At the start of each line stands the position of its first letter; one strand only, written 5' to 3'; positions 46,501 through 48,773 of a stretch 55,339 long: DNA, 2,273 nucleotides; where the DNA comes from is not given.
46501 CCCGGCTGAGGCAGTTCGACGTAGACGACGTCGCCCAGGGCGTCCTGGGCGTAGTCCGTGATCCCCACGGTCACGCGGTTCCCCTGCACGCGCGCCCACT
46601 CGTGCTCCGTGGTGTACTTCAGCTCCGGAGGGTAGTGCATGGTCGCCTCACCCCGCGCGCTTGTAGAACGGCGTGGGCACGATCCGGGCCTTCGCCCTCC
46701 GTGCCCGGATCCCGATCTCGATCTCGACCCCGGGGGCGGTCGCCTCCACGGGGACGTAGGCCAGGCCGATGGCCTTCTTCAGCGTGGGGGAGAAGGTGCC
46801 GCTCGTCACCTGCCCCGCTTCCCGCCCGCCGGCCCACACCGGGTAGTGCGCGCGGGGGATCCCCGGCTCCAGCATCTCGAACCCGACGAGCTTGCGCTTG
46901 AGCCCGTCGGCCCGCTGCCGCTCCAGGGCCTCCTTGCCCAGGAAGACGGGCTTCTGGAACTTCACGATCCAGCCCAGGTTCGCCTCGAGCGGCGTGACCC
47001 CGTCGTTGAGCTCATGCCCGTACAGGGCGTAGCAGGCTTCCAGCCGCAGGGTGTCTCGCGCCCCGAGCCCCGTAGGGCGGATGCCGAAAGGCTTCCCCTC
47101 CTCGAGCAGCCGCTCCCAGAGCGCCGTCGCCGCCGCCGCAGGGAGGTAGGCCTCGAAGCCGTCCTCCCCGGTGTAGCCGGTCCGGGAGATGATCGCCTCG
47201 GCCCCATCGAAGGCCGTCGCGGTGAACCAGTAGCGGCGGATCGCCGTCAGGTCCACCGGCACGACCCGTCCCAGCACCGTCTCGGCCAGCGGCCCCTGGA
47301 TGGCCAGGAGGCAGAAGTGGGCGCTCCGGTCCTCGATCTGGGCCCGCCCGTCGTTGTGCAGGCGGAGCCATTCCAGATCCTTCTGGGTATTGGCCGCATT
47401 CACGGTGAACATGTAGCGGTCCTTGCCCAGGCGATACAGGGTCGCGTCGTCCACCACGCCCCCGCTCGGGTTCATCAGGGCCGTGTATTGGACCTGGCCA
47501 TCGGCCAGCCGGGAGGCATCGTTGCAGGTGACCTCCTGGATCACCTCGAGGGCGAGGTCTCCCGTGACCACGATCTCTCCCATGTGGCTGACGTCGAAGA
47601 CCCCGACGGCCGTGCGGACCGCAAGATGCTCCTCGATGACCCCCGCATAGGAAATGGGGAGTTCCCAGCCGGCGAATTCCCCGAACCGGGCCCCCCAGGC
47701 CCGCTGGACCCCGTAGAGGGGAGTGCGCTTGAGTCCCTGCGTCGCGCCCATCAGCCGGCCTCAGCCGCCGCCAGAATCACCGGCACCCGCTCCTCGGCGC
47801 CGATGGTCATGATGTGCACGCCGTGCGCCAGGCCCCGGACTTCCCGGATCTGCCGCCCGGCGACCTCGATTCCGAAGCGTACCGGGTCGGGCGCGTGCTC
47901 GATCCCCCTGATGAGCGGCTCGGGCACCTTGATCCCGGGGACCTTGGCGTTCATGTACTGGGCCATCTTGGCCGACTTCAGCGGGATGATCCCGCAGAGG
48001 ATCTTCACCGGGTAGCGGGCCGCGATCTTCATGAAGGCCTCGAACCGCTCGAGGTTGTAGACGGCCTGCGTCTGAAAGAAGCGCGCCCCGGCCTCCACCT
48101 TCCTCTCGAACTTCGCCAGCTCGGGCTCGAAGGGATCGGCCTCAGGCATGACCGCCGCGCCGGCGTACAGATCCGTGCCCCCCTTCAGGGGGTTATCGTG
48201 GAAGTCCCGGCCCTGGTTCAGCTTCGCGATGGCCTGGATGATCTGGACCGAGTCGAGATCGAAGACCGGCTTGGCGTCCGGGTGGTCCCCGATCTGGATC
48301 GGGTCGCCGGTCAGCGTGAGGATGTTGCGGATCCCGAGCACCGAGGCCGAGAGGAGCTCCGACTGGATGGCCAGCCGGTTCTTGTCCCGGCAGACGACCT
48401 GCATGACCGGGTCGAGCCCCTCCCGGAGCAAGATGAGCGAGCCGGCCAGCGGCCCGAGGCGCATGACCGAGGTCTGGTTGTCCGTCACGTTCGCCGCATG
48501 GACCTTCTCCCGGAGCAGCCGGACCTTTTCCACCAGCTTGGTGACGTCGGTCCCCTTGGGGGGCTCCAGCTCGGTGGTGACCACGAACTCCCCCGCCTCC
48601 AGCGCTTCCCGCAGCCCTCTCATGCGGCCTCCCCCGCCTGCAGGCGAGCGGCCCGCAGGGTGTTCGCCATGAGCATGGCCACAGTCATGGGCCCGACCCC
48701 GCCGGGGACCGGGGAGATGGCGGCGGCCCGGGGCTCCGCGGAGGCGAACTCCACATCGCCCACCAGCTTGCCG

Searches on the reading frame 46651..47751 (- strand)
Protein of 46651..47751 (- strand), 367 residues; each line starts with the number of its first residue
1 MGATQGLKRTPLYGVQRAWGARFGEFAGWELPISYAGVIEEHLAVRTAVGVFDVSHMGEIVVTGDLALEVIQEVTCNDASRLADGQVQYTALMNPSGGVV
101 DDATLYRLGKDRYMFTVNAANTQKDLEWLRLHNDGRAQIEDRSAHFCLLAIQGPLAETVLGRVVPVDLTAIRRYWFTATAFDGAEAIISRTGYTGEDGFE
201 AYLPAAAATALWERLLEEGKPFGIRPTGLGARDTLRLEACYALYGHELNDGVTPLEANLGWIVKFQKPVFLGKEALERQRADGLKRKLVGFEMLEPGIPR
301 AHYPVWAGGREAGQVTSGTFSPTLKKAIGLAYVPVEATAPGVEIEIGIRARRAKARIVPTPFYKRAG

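Call 13: search_protein_families(library=pfam, proteins=[window:46651-47751:-], max_evalue=0.001)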
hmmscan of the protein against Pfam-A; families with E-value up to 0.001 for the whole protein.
window:46651-47751:- (367 aa): 2 families
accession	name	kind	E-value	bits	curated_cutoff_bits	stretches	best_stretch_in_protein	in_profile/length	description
PF01571.26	GCV_T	-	1.2e-90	303.7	25.6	1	12-261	1-254/255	Aminomethyltransferase folate-binding domain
PF08669.17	GCV_T_C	-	2e-27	95.3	25.9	1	286-364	1-80/80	Glycine cleavage T-protein C-terminal barrel domain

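Call 44: list_cluster_members(proteins=[window:46651-47751:-, window:46254-46640:-, window:44902-46254:-, window:47754-48623:-, window:51746-52597:+, window:9520-10476:-, window:13897-16164:-, window:17529-19874:-, window:16172-16642:-, window:35295-36278:-])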
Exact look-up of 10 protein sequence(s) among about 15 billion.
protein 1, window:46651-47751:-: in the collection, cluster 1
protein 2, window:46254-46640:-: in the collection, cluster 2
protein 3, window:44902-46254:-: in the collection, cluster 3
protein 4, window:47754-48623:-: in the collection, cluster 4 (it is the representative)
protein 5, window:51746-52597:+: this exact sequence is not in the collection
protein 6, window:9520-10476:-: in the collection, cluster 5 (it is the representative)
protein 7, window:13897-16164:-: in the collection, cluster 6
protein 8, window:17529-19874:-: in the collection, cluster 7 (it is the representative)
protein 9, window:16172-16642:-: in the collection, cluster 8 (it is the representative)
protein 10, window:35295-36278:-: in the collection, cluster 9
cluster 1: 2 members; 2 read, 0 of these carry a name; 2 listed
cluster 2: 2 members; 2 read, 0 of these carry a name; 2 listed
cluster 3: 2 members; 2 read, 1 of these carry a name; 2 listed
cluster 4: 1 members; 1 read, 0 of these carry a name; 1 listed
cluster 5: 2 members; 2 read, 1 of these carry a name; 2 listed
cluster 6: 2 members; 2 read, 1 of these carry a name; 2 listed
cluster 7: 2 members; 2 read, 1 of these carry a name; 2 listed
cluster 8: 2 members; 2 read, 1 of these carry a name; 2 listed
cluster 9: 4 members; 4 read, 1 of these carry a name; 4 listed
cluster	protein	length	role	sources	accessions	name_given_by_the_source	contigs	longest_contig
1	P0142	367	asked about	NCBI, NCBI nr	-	-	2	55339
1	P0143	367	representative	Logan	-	-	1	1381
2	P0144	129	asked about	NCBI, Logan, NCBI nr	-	-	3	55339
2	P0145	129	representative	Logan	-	-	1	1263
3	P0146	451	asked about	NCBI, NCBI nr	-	-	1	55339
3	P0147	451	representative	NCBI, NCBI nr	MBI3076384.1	MAG: aminomethyl-transferring glycine dehydrogenase subunit GcvPA [Deltaproteobacteria ... | aminomethyl-transferring glycine dehydrogenase subunit GcvPA [Deltaproteobacteria ...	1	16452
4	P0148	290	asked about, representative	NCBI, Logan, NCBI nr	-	-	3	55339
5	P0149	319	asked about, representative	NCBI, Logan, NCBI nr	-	-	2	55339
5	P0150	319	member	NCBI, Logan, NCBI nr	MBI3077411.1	MAG: ABC transporter substrate-binding protein [Deltaproteobacteria bacterium] | ABC transporter substrate-binding protein [Deltaproteobacteria bacterium]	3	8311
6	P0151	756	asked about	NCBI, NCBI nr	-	-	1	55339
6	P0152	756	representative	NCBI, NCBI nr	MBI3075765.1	MAG: molybdopterin-dependent oxidoreductase [Deltaproteobacteria bacterium] | molybdopterin-dependent oxidoreductase [Deltaproteobacteria bacterium]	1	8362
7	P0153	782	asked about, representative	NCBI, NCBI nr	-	-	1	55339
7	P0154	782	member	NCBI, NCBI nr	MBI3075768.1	MAG: xanthine dehydrogenase family protein [Deltaproteobacteria bacterium] | xanthine dehydrogenase family protein [Deltaproteobacteria bacterium]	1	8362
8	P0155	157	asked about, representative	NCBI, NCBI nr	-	-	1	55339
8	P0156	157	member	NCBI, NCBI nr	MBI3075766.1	MAG: (2Fe-2S)-binding protein [Deltaproteobacteria bacterium] | (2Fe-2S)-binding protein [Deltaproteobacteria bacterium]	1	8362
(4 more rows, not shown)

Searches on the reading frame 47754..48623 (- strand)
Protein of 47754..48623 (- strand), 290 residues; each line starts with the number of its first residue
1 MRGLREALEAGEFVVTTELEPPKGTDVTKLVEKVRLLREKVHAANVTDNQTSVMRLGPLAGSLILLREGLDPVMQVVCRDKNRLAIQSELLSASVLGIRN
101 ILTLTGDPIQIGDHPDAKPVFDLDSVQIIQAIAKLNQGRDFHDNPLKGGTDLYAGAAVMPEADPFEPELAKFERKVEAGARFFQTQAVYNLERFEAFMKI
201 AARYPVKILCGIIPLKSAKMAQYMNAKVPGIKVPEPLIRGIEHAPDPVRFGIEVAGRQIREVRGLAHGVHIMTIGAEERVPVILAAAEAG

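Call 13: search_protein_families(library=pfam, proteins=[window:47754-48623:-], max_evalue=0.001)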
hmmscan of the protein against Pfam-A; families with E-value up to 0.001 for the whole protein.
window:47754-48623:- (290 aa): 1 family
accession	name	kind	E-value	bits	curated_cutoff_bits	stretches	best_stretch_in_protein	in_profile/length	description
PF02219.23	MTHFR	-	5.9e-37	128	24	1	4-286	2-285/287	Methylenetetrahydrofolate reductase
